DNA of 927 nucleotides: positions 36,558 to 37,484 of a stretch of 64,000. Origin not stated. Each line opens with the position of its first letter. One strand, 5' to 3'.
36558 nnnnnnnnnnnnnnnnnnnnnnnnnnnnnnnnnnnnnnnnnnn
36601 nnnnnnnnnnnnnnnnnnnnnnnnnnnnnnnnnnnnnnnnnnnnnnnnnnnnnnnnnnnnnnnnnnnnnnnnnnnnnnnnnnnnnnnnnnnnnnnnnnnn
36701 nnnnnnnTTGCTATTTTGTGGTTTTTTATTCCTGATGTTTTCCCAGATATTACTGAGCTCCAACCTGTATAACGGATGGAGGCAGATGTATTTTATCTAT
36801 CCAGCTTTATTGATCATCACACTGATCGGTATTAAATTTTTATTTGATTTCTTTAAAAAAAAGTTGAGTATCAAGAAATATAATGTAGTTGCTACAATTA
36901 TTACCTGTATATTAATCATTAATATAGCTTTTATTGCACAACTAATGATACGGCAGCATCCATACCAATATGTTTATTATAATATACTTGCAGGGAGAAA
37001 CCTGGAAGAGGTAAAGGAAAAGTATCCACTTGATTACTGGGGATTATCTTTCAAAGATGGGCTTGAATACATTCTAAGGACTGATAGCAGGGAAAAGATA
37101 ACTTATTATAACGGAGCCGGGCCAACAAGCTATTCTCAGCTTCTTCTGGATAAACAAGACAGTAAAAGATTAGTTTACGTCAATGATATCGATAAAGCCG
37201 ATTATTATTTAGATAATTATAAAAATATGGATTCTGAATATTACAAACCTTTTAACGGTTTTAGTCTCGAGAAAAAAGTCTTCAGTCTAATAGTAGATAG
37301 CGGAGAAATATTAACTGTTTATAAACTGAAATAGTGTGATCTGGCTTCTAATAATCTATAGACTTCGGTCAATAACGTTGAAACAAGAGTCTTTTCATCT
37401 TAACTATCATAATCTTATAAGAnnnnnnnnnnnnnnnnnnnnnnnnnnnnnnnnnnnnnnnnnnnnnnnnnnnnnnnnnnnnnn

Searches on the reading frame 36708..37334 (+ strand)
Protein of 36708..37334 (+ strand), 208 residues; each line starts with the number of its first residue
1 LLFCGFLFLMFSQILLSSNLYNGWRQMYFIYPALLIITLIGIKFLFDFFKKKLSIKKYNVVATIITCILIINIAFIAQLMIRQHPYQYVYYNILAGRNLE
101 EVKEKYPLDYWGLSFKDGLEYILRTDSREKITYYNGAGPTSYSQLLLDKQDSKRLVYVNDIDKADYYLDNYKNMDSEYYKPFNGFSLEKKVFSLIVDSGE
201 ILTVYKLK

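Call 27: search_protein_families(library=pfam, proteins=[window:36708-37334:+], max_evalue=0.01)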
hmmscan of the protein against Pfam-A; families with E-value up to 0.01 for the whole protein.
window:36708-37334:+ (208 aa): 1 family
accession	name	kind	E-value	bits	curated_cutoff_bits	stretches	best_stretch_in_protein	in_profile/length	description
PF21741.2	DUF6867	-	0.0013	19.6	27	1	10-95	15-102/106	Domain of unknown function (DUF6867)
